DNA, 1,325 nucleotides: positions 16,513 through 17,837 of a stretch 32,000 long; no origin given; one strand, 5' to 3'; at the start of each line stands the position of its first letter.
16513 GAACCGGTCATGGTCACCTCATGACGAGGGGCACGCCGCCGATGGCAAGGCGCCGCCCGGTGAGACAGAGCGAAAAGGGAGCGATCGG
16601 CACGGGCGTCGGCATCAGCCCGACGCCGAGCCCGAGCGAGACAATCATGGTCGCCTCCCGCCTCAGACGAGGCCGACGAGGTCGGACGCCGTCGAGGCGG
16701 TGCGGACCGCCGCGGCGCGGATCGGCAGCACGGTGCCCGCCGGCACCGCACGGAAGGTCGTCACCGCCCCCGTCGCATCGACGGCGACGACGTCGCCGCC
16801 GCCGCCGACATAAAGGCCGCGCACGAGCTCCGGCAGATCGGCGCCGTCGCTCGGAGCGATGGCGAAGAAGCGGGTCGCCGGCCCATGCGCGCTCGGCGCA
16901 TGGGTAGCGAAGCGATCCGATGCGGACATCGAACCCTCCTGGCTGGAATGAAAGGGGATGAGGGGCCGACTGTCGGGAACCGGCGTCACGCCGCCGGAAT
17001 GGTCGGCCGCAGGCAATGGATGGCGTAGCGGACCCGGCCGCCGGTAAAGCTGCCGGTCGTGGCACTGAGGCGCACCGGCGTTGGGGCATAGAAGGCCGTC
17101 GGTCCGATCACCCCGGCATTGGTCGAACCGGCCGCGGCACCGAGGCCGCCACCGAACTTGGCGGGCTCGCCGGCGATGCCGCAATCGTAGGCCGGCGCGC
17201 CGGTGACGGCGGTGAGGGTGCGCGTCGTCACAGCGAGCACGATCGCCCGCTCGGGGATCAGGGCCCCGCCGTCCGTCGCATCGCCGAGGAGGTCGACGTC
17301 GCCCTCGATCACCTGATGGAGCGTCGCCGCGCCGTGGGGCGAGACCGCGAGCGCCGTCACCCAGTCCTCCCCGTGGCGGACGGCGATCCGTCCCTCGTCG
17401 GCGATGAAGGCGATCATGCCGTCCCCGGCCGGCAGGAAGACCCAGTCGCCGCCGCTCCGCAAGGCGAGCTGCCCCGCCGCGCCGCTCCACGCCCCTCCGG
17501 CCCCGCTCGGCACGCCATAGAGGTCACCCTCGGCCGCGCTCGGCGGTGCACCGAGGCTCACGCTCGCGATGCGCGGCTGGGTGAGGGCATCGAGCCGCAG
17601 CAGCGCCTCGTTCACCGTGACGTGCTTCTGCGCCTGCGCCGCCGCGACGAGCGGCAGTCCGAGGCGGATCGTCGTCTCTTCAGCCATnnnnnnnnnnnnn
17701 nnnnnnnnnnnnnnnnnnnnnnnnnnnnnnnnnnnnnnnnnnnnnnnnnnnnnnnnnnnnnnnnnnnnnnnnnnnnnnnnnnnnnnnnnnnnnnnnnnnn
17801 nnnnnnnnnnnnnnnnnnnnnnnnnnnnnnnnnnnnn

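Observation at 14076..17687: Accessory, adsorption and lysis module fused to g15: functions dispersed in the RcGTA model are contiguous here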

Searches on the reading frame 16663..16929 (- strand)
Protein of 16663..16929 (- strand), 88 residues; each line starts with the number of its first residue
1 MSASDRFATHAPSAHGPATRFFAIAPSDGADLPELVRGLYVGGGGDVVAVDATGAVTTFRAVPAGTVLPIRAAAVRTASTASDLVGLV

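Call 6: search_protein_families(library=pfam, proteins=[window:16663-16929:-], max_evalue=0.01)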
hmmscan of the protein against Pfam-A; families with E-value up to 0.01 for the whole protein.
window:16663-16929:- (88 aa): 0 families

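Call 7: search_protein_families(library=ncbifam, proteins=[window:16663-16929:-], max_evalue=0.01)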
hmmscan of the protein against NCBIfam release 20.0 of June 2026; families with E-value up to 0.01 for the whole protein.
window:16663-16929:- (88 aa): 1 family
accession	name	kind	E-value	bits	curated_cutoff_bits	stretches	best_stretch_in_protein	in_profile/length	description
NF048002.1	spike_base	equivalog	1.5e-27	95.7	28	1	5-88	1-85/85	spike base protein, RCAP_Rcc01079 family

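Call 8: search_protein_families(library=phrogs, proteins=[window:16663-16929:-], max_evalue=0.01)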
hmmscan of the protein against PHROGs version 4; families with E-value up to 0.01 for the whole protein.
window:16663-16929:- (88 aa): 1 family
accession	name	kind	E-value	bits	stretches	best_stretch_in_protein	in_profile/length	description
phrog_12296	-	tail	1e-21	77.6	1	4-85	2-83/86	tail fiber protein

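Call 18: search_solved_structures(query=window:16663-16929:-, max_evalue=1, show_alignments=1)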
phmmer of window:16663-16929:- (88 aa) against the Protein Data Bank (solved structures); distinct sequences matched with E-value up to 1: 4.
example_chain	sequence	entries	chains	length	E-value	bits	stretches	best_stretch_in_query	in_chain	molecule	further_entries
6tb9_E3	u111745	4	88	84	2.9e-12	49.9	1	5-86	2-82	Head spike base Rcc01079 | Uncharacterized protein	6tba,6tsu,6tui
6z2i_A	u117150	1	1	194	0.0073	20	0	42-55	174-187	de novo designed TIM barrel DeNovoTIM6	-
6yqx_A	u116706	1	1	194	0.038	17.7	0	43-75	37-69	de novo designed TIM barrel DeNovoTIM13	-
7p12_A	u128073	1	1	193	0.23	15.2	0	43-76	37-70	DeNovoTIM13-SB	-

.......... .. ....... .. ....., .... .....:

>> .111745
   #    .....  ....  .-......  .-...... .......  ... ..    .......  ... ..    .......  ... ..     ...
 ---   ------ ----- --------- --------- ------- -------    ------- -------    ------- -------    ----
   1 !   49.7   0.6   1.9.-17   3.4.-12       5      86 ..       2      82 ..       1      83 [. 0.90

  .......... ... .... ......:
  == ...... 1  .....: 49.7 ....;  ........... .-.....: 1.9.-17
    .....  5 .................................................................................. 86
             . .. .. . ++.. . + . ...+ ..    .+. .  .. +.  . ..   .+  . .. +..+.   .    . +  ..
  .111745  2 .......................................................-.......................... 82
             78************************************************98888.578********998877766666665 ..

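Call 35: search_dna_similar(query=window:16663-16929:-, collection=phages, mode=protein, max_rows=25, max_evalue=0.001)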
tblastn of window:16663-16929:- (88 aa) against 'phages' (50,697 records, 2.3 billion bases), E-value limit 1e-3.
No match.

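Call 55: find_homologous_proteins(query=window:16663-16929:-, max_evalue=0.001)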
Query window:16663-16929:- (88 aa): 20 proteins with E <= 0.001 among 50 candidates.
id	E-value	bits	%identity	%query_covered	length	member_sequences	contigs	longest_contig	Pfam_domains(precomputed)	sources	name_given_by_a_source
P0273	1.1e-46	174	100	100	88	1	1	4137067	-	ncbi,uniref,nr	ncbi:spike base protein, RCAP_Rcc01079 family [Segnochrobactrum spirostomi]|uniref:Uncharacterized p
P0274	8.7e-42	158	91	100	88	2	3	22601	-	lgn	-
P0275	1.3e-38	148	85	100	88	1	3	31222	-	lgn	-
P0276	1.2e-22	97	63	100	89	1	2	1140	-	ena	-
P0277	1.4e-21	94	61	100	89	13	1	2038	-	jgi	-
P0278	1.8e-16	78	56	95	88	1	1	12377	-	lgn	-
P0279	1.2e-11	62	59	82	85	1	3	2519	-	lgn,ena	-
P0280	2.0e-11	62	52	89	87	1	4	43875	-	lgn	-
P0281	2.5e-11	61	48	90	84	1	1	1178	-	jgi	jgi:hypothetical protein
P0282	8.8e-10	56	43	89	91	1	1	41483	-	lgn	-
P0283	1.1e-9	56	45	95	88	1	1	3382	-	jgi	jgi:hypothetical protein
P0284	1.1e-9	56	49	85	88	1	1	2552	-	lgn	-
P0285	1.8e-9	55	48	81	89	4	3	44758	-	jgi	jgi:hypothetical protein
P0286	7.3e-9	53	52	72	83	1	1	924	-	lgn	-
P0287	9.4e-9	53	52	81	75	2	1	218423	-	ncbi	-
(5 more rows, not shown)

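Call 56: find_encoding_contigs(protein=P0275, flank=10000, max_places=2)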
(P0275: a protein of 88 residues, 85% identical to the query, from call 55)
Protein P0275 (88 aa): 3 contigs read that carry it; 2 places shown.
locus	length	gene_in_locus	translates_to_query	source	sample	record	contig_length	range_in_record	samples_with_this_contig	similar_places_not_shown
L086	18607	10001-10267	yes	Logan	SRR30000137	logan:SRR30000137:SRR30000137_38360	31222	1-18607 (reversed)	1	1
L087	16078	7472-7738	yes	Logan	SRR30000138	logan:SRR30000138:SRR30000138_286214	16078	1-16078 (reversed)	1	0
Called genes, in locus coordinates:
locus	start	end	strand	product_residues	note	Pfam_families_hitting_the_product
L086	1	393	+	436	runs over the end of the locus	PF05065:Phage_capsid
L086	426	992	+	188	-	PF05135:Phage_connect_1 (faint)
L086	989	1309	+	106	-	PF05521:Phage_HCP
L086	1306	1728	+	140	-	PF11367:Tail_completion_gp17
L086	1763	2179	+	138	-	PF06199:Phage_tail_2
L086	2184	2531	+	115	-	PF11836:Phage_TAC_11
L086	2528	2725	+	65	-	PF09550:Phage_TAC_6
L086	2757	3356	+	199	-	-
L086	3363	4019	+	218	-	PF09343:DUF2460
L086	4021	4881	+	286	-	PF09931:Phage_phiJL001_Gp84_N, PF09356:Phage_BR0599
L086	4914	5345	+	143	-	PF00877:NLPC_P60 (weak)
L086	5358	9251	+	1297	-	PF13547:GTA_TIM, PF13550:Phage-tail_3, PF23666:Rcc01698_C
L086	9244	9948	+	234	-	PF10983:DUF2793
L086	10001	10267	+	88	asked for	-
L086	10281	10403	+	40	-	-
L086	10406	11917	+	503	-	-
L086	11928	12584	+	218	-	-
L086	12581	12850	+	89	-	-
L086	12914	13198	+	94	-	-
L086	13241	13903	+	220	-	PF00072:Response_reg, PF00486:Trans_reg_C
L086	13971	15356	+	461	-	PF26769:HAMP_PhoQ, PF02518:HATPase_c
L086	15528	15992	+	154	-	PF16998:17kDa_Anti_2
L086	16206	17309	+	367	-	PF23914:TPR_CcmH_CycH, PF07719:TPR_2 (faint)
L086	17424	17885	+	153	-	PF03100:CcmE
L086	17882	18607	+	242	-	?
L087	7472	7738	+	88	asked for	-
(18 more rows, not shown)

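Call 57: find_encoding_contigs(protein=P0274, flank=10000, max_places=2)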
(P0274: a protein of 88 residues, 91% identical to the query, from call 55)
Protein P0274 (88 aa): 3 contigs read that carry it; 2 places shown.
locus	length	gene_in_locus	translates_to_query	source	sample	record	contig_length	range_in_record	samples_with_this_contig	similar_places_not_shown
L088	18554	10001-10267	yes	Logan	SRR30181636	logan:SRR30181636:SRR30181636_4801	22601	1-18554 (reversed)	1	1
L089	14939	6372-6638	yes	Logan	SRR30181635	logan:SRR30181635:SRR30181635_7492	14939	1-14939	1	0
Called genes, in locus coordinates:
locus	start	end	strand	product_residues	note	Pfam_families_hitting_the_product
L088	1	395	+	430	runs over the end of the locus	PF05065:Phage_capsid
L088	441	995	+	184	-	PF05135:Phage_connect_1 (faint)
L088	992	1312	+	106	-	PF05521:Phage_HCP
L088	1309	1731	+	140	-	PF11367:Tail_completion_gp17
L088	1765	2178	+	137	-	PF06199:Phage_tail_2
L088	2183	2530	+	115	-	PF11836:Phage_TAC_11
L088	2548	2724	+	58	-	PF09550:Phage_TAC_6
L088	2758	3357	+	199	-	-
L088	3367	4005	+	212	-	PF09343:DUF2460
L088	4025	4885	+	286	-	PF09931:Phage_phiJL001_Gp84_N, PF09356:Phage_BR0599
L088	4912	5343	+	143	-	PF00877:NLPC_P60 (weak)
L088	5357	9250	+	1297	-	PF13547:GTA_TIM, PF13550:Phage-tail_3, PF23666:Rcc01698_C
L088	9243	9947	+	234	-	PF10983:DUF2793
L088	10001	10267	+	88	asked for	-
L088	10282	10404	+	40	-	-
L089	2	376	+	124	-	?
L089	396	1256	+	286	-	PF09931:Phage_phiJL001_Gp84_N, PF09356:Phage_BR0599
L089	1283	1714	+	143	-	PF00877:NLPC_P60 (weak)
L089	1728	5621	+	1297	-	PF13547:GTA_TIM, PF13550:Phage-tail_3, PF23666:Rcc01698_C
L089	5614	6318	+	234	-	PF10983:DUF2793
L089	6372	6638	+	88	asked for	-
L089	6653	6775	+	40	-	-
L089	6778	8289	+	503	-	-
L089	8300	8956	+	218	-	-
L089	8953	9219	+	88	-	-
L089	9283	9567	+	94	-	-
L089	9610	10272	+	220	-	PF00072:Response_reg, PF00486:Trans_reg_C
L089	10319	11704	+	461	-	PF26769:HAMP_PhoQ, PF02518:HATPase_c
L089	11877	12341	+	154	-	PF16998:17kDa_Anti_2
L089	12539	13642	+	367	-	PF23914:TPR_CcmH_CycH, PF14561:TPR_20 (faint), PF07719:TPR_2 (faint)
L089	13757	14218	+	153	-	PF03100:CcmE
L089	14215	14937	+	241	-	?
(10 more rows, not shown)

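Call 60: find_encoding_contigs(protein=P0287, flank=8000, max_places=1)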
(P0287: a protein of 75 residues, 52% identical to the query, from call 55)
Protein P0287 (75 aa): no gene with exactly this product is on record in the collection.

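Call 61: find_encoding_contigs(protein=P0280, flank=8000, max_places=1)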
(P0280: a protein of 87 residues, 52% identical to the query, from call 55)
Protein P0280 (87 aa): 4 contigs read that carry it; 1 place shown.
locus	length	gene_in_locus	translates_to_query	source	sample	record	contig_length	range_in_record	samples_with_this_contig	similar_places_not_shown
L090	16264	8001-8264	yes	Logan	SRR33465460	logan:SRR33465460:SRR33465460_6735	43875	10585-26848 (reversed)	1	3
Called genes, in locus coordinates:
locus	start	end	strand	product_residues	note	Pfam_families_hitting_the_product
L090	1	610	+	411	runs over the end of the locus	PF04466:Terminase_3, PF03237:Terminase_6N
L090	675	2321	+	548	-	PF05136:Phage_portal_2 (weak)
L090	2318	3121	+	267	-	PF04233:Phage_Mu_F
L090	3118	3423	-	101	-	-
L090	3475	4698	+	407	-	-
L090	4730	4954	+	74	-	PF24729:Acb2_Tad1_hairpin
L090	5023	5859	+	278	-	-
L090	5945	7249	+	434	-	PF25209:Phage_capsid_4 (weak)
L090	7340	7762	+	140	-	-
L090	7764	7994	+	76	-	-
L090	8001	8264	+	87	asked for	-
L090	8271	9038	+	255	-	-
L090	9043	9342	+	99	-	-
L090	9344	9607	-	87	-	-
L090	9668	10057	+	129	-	-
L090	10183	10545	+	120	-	-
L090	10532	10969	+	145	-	-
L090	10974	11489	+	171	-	-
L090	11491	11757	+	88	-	-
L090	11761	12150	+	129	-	-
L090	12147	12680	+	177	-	-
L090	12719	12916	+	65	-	-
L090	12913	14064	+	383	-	-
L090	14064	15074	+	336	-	-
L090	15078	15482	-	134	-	-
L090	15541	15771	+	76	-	-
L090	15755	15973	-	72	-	PF09926:DUF2158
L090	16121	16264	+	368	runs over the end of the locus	-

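Call 63: find_encoding_contigs(protein=P0285, flank=6000, max_places=1)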
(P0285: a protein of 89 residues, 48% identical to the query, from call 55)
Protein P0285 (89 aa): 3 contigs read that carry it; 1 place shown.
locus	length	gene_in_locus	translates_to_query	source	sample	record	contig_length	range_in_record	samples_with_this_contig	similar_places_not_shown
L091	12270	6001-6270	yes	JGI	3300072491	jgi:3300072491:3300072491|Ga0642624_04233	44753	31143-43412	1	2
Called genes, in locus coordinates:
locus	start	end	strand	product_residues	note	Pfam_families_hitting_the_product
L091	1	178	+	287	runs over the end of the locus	PF07120:DUF1376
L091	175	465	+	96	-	-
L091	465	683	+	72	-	-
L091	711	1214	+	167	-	-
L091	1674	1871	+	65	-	-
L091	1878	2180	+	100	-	-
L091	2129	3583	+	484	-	PF03237:Terminase_6N (weak)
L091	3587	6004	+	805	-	-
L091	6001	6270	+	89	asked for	-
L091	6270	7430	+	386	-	PF13472:Lipase_GDSL_2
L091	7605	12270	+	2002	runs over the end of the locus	?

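Call 64: find_encoding_contigs(protein=P0282, flank=6000, max_places=1)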
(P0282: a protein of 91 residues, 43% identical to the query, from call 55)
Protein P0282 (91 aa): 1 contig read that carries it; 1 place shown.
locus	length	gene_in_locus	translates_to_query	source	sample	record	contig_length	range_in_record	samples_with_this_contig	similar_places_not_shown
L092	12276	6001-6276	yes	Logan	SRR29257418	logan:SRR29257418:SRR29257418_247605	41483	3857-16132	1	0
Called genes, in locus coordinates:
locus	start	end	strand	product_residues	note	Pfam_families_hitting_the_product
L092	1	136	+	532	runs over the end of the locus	-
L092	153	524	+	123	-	-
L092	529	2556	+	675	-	PF23899:SU10_portal (weak)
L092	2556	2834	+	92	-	-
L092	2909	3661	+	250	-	-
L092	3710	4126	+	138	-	-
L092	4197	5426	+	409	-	PF17236:SU10_MCP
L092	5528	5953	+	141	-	-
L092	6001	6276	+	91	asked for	-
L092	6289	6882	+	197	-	-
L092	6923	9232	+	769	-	-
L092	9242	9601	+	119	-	-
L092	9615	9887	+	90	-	-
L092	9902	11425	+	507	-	-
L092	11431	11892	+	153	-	-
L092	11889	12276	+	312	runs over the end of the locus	-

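Call 98: search_protein_families(library=ncbifam, proteins=[L090:8001-8264:+, L091:6001-6270:+, L092:6001-6276:+], max_evalue=0.01)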
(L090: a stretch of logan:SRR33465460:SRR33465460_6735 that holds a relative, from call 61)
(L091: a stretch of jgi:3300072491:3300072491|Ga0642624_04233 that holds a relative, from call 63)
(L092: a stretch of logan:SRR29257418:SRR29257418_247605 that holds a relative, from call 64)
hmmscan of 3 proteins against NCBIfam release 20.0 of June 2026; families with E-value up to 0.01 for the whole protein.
L090:8001-8264:+ (87 aa): 1 family
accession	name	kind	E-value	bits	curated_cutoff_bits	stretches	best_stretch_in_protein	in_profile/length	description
NF048002.1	spike_base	equivalog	1.6e-20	73.2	28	1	4-87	8-85/85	spike base protein, RCAP_Rcc01079 family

L091:6001-6270:+ (89 aa): 1 family
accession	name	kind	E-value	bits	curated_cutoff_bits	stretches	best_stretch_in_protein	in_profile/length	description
NF048002.1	spike_base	equivalog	1.2e-16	60.7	28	1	9-88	9-84/85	spike base protein, RCAP_Rcc01079 family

L092:6001-6276:+ (91 aa): 1 family
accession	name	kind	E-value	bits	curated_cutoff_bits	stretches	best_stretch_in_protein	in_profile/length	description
NF048002.1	spike_base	equivalog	4.8e-26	90.9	28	1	20-90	14-84/85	spike base protein, RCAP_Rcc01079 family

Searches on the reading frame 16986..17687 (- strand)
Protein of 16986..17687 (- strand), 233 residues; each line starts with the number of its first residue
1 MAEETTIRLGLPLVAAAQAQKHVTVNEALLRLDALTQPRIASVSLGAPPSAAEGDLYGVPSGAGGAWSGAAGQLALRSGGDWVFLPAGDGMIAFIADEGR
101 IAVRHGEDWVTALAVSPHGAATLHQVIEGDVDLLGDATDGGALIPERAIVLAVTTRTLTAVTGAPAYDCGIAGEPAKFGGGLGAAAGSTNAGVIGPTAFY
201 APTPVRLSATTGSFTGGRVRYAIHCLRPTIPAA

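Call 6: search_protein_families(library=pfam, proteins=[window:16986-17687:-], max_evalue=0.01)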
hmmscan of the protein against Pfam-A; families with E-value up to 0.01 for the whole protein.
window:16986-17687:- (233 aa): 1 family
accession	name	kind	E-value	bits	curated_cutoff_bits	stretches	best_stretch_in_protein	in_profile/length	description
PF10983.13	DUF2793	-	2.2e-25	88.8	27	1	25-110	1-87/87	Protein of unknown function (DUF2793)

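Call 7: search_protein_families(library=ncbifam, proteins=[window:16986-17687:-], max_evalue=0.01)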
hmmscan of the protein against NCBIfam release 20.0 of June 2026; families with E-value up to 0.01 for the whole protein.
window:16986-17687:- (233 aa): 0 families

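Call 8: search_protein_families(library=phrogs, proteins=[window:16986-17687:-], max_evalue=0.01)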
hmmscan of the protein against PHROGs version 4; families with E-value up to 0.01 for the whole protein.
window:16986-17687:- (233 aa): 6 families
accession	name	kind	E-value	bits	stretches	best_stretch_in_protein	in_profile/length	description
phrog_15388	-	unknown function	9.8e-53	180.7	2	117-228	228-340/345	-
phrog_25093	-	unknown function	2.7e-24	86.9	1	6-126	8-129/564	-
phrog_5363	-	unknown function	2.5e-22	80.9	1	1-221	3-234/245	-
phrog_13925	-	unknown function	6.2e-20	72.2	1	5-159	3-151/640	-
phrog_7049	-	tail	1.7e-09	38.5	1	25-111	26-113/246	tail fiber protein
phrog_35360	-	tail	4.7e-05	23.8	1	24-115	25-115/260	tail fiber protein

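Call 17: search_solved_structures(query=window:16986-17687:-, max_evalue=1, show_alignments=1)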
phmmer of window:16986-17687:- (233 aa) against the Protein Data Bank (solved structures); distinct sequences matched with E-value up to 1: 2.
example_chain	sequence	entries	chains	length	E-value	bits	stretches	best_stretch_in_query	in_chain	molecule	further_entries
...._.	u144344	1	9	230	1.2e-38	136.4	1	8-231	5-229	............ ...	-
7z15_K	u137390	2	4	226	0.94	12.4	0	94-116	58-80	Alpha-D-ribose 1-methylphosphonate 5-triphosphate synthase subunit PhnL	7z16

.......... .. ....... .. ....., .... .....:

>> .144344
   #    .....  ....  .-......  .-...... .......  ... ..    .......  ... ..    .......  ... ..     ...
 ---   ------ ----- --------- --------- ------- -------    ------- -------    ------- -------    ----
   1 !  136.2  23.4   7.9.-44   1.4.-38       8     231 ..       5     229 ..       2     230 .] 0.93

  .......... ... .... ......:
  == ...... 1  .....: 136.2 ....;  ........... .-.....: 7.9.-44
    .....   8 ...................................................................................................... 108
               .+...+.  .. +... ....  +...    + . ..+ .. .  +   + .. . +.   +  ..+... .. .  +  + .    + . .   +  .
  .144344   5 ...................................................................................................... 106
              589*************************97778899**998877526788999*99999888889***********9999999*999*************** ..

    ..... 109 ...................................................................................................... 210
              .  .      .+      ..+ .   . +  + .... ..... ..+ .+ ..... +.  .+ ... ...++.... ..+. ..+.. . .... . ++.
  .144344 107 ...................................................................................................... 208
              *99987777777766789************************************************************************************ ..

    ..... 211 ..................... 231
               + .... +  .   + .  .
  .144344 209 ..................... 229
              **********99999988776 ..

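Call 36: search_dna_similar(query=window:16986-17687:-, collection=phages, mode=protein, max_rows=25, max_evalue=0.001)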
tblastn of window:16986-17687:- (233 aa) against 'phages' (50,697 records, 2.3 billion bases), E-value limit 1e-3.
Records with a match: 34; places in all: 34; records where one place covers at least 80% of the query: 4.
Best place of each record, by identity: 60-80% 1; <60% 33.
By first word of the organism name: Rhodobacter 19; Alteromonas 5; Dinoroseobacter 4; Paracoccus 2; Roseobacter 2; Desulfofustis 1; Caudoviricetes 1.
By host as written in the record: Rhodobacter capsulatus YW1 18; Alteromonas macleodii ATCC 27126 3; Dinoroseobacter shibae DFL12T 2; - 2; Paracoccus marcusii JL-65 2; Roseobacter denitrificans OCh 114 2; Alteromonas confluentis DSSK2-12 2; Dinoroseobacter shibae DFL12. 1; and 2 more.
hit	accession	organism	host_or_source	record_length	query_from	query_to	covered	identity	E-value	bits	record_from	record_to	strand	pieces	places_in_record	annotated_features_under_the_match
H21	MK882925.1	Dinoroseobacter phage vB_DshS-R4C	Dinoroseobacter shibae DFL12.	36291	9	231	96%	42.9%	1e-15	81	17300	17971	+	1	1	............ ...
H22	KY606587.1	Dinoroseobacter phage vB_DshS-R5C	Dinoroseobacter shibae DFL12T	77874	5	233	98%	39.0%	1e-19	92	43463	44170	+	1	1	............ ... | GTA-like protein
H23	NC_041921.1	Dinoroseobacter phage vB_DshS-R5C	Dinoroseobacter shibae DFL12T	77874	5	233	98%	39.0%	1e-19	92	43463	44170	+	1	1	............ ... | tail protein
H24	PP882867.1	Dinoroseobacter phage vB_DshS_R26L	Dinoroseobacter shibae DFL12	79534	5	226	95%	40.2%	6e-19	91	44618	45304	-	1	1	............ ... | GTA-like protein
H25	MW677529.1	Rhodobacter phage RcZahn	Rhodobacter capsulatus YW1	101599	6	149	62%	39.6%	2e-9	62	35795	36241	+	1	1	34: hypothetical protein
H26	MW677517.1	Rhodobacter phage RcKemmy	Rhodobacter capsulatus YW1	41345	8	111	45%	47.2%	7e-6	52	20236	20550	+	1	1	22: hypothetical protein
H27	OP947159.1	Desulfofustis phage LS06-2018-MD02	-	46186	119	233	49%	42.6%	6e-6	52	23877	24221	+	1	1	Rnase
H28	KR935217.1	Rhodobacter phage RcCronus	Rhodobacter capsulatus YW1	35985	6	110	45%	46.2%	5e-12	71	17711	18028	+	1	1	hypothetical protein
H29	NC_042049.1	Rhodobacter phage RcCronus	Rhodobacter capsulatus YW1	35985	6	110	45%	46.2%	5e-12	71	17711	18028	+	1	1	hypothetical protein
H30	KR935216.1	Rhodobacter phage RcRhea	Rhodobacter capsulatus YW1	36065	8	110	44%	46.2%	4e-12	71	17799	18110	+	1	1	hypothetical protein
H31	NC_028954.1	Rhodobacter phage RcRhea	Rhodobacter capsulatus YW1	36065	8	110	44%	46.2%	4e-12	71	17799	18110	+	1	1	hypothetical protein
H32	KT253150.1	Rhodobacter phage RcSaxon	Rhodobacter capsulatus YW1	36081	8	110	44%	46.2%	4e-12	71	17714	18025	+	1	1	hypothetical protein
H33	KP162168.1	Paracoccus phage vB_PmaS-R3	Paracoccus marcusii JL-65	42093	6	115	47%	42.3%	3e-9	62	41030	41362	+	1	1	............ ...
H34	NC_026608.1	Paracoccus phage vB_PmaS-R3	Paracoccus marcusii JL-65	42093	6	115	47%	42.3%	3e-9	62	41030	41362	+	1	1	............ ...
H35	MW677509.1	Rhodobacter phage RcBaka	Rhodobacter capsulatus YW1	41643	8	110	44%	44.8%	6e-5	49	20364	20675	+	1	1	23: hypothetical protein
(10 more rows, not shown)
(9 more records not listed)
